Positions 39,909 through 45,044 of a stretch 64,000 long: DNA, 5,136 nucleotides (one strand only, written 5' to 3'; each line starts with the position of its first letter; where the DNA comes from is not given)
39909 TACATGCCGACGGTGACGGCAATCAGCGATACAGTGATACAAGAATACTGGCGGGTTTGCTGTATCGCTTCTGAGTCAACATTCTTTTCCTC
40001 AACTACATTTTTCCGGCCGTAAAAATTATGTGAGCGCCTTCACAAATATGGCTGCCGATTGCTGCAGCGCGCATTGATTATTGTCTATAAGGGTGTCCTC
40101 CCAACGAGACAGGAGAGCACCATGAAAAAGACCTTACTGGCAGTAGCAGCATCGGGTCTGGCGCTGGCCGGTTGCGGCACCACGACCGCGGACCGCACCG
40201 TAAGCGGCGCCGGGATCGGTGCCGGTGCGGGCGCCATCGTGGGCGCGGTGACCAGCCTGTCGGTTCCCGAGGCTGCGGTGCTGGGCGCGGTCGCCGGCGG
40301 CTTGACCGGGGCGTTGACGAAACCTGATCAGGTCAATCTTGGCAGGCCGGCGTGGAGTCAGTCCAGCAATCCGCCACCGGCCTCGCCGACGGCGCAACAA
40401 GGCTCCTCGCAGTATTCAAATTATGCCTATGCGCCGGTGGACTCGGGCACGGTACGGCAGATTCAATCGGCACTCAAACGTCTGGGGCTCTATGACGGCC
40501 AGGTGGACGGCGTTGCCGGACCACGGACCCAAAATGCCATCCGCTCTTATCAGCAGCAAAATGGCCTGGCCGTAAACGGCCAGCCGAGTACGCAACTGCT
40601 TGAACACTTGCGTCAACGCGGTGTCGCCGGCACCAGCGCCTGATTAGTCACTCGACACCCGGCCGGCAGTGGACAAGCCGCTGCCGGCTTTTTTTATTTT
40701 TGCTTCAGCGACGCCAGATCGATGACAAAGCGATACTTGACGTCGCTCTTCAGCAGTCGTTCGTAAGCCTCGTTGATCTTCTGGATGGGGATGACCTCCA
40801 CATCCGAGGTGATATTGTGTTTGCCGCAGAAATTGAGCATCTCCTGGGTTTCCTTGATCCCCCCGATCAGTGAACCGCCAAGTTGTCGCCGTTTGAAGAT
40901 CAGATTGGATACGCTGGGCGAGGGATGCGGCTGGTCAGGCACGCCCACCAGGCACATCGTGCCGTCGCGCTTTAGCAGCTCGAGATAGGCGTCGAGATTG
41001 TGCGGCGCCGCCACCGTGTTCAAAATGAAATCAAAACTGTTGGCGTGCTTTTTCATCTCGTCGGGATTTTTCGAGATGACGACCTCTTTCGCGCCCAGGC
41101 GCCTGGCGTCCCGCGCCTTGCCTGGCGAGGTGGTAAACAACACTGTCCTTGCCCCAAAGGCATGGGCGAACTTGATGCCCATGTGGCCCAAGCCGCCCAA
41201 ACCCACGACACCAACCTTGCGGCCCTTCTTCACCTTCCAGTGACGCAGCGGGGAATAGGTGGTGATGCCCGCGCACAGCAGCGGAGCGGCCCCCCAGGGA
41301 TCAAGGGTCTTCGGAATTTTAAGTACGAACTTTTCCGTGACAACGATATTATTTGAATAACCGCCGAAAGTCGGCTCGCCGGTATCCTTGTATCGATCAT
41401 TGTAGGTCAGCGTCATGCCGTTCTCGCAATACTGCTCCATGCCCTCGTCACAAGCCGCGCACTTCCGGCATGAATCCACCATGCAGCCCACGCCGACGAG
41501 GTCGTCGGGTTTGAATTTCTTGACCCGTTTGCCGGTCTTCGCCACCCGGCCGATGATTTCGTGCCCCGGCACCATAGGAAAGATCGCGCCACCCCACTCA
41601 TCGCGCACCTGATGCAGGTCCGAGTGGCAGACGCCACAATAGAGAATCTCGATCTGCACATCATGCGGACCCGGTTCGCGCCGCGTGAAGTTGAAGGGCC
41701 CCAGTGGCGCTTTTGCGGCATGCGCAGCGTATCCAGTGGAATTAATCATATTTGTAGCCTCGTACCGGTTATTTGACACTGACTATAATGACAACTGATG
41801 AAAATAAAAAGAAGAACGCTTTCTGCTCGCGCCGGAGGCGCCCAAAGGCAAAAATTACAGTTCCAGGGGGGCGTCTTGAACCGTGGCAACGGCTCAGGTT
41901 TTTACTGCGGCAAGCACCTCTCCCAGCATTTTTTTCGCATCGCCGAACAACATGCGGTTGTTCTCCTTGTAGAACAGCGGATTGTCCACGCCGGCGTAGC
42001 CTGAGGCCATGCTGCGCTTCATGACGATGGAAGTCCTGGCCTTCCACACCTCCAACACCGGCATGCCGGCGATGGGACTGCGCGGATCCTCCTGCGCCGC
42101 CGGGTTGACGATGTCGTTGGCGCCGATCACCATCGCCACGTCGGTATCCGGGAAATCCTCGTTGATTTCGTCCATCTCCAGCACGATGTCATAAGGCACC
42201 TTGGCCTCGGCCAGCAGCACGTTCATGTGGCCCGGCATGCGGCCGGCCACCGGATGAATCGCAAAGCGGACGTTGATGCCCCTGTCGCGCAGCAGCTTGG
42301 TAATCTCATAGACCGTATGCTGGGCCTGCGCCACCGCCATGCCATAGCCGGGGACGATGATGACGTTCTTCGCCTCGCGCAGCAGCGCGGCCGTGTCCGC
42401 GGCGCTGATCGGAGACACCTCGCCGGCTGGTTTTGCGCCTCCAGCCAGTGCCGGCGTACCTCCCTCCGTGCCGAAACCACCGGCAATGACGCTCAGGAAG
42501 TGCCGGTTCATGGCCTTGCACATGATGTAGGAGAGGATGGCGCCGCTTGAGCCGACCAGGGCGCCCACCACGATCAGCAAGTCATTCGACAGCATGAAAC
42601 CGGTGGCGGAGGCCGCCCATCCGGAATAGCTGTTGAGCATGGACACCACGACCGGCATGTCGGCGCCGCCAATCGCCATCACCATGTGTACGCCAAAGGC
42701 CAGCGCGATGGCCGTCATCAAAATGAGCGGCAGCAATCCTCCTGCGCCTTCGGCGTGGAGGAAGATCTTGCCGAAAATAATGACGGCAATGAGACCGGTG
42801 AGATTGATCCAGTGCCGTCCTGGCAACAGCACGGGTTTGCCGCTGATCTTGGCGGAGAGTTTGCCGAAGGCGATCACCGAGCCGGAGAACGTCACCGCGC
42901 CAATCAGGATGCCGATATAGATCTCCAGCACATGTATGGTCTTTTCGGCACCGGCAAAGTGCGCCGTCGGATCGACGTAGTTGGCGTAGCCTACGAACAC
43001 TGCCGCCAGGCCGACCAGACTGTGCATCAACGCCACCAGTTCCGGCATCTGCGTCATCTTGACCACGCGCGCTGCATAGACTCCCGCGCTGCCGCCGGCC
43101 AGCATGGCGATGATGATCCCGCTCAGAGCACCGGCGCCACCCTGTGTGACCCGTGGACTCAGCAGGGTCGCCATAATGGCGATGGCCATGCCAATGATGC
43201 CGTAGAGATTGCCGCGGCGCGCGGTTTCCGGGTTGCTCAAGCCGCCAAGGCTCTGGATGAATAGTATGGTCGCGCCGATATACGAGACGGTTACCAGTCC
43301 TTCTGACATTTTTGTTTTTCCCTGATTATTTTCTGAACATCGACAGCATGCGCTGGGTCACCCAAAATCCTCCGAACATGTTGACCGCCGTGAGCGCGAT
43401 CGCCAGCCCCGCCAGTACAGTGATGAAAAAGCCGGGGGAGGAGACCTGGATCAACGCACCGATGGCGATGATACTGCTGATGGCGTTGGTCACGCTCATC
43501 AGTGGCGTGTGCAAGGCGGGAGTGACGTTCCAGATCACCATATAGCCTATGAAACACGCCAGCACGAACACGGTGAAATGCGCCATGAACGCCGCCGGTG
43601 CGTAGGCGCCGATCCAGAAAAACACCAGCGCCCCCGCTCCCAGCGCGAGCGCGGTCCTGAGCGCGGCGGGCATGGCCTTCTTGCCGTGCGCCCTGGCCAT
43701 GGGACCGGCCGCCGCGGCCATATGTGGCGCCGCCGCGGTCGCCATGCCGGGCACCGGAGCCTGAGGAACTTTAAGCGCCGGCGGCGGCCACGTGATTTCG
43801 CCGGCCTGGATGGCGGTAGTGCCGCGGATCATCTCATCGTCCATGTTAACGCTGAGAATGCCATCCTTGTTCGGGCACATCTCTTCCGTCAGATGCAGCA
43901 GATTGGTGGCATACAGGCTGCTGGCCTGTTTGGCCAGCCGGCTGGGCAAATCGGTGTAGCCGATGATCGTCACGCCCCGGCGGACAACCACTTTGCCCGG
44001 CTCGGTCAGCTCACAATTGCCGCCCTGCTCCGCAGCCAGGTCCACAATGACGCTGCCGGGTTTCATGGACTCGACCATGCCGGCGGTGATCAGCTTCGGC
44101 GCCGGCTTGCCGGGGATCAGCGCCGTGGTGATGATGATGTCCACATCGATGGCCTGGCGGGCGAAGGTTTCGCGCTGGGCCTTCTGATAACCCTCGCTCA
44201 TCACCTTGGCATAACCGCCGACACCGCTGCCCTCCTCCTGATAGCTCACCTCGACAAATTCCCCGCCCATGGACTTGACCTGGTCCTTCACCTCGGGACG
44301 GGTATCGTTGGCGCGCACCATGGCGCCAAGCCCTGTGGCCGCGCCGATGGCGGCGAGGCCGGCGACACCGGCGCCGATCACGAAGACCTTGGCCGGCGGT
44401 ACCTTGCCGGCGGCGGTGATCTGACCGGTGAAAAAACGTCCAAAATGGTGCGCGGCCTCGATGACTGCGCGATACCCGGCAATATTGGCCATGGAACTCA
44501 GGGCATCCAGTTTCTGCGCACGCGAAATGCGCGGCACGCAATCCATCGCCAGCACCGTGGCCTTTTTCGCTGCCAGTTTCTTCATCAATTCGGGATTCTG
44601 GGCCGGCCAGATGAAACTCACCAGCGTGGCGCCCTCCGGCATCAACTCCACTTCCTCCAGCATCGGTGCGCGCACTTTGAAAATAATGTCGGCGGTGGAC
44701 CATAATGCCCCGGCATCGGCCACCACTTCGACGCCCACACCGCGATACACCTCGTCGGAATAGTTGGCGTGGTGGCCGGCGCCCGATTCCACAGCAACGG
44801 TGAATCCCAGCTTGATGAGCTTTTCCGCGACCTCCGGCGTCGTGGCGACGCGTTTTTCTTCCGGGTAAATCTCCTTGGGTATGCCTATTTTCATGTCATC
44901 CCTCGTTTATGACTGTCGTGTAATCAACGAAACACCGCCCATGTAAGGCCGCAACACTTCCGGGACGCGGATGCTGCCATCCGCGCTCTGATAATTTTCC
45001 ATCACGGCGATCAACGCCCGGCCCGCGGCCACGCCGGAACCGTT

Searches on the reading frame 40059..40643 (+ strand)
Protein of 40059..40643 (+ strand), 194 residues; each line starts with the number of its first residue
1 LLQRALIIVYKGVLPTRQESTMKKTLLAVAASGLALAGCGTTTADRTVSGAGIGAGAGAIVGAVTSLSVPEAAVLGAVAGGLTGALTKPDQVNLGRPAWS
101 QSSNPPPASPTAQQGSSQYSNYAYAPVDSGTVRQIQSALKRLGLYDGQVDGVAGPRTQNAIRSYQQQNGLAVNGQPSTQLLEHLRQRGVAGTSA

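Call 33: search_protein_families(library=ncbifam, proteins=[window:40059-40643:+], max_evalue=1e-8)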
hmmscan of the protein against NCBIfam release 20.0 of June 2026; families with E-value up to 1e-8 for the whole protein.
window:40059-40643:+ (194 aa): 2 families
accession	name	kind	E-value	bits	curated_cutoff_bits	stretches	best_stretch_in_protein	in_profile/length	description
TIGR03979.1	His_Ser_Rich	equivalog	3.8e-12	46.6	121.65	1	99-183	99-185/190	His-Xaa-Ser repeat protein HxsA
TIGR02869.1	spore_SleB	equivalog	2.7e-10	40.5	236.5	1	130-184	14-68/201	spore cortex-lytic enzyme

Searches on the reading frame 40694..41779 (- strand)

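Call 33: search_protein_families(library=ncbifam, proteins=[window:40694-41779:-], max_evalue=1e-8)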
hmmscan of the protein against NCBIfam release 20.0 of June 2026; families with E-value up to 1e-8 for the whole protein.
window:40694-41779:- (361 aa): 22 families
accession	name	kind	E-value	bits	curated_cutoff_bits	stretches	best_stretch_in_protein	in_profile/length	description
NF047908.1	AldhRedAhr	equivalog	1.3e-93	313.6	470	1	14-354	4-334/335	NADPH-dependent aldehyde reductase Ahr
NF006940.0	PRK09422.1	equivalog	1.1e-48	166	344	1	39-356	25-336/338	alcohol dehydrogenase AdhP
NF010344.0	PRK13771.1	subfamily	6.8e-40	137.1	349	1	33-353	20-331/334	putative alcohol dehydrogenase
TIGR02822.1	adh_fam_2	subfamily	2.3e-34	119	283.5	1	35-342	24-317/329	zinc-binding alcohol dehydrogenase family protein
NF041172.1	AcrlCoa_red_Thmprot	equivalog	3.1e-32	111.8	500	1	35-344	22-323/334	acryloyl-CoA reductase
TIGR03989.1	Rxyl_3153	subfamily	8.2e-31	107.6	440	1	35-318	23-328/370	NDMA-dependent alcohol dehydrogenase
TIGR03366.1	HpnZ_proposed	hypoth_equivalog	2e-29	102.8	328.1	1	40-280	7-254/315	putative phosphonate catabolism associated alcohol dehydrogenase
TIGR03451.1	mycoS_dep_FDH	equivalog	5.9e-28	97.7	512.9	1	30-283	18-280/358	S-(hydroxymethyl)mycothiol dehydrogenase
NF003808.0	PRK05396.1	equivalog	2.6e-26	92.3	380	1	35-302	22-285/341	L-threonine 3-dehydrogenase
TIGR00692.1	tdh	equivalog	6.3e-24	84.6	458.35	1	35-299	20-281/340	L-threonine 3-dehydrogenase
NF041097.1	keto_inos_dh_IolM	equivalog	2.4e-23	82.4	450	1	36-244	51-266/389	scyllo-inosose 3-dehydrogenase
TIGR02818.1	adh_III_F_hyde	equivalog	1.7e-20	73.4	543.95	1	18-344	6-358/368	S-(hydroxymethyl)glutathione dehydrogenase/class III alcohol dehydrogenase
TIGR02824.1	quinone_pig3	subfamily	4.6e-20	71.9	296.8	1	139-305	92-264/325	putative NAD(P)H quinone oxidoreductase, PIG3 family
NF007642.0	PRK10309.1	equivalog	1.1e-18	67.5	550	1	39-280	26-261/347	galactitol-1-phosphate 5-dehydrogenase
NF007375.0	PRK09880.1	equivalog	2.1e-18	66.2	469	1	39-304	28-290/344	L-idonate 5-dehydrogenase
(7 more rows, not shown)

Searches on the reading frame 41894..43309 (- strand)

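Call 33: search_protein_families(library=ncbifam, proteins=[window:41894-43309:-], max_evalue=1e-8)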
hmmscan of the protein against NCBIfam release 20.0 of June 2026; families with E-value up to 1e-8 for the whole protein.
window:41894-43309:- (471 aa): 1 family
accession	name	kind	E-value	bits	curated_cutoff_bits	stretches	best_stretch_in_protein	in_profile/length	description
NF006974.0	PRK09444.1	equivalog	1.4e-213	710.3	689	1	1-468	1-459/460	Re/Si-specific NAD(P)(+) transhydrogenase subunit beta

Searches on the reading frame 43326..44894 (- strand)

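Call 33: search_protein_families(library=ncbifam, proteins=[window:43326-44894:-], max_evalue=1e-8)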
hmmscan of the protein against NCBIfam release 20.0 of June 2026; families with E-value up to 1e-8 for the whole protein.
window:43326-44894:- (522 aa): 3 families
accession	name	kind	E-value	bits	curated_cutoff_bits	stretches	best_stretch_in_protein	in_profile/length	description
NF006942.0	PRK09424.1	equivalog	5.8e-247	820.4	383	1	1-522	1-509/510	Re/Si-specific NAD(P)(+) transhydrogenase subunit alpha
TIGR00561.1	pntA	equivalog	9.9e-234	776.7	444.4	1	2-522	1-510/511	Re/Si-specific NAD(P)(+) transhydrogenase subunit alpha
TIGR00518.1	alaDH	equivalog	6.9e-47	160.2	391.85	1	1-298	1-278/370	alanine dehydrogenase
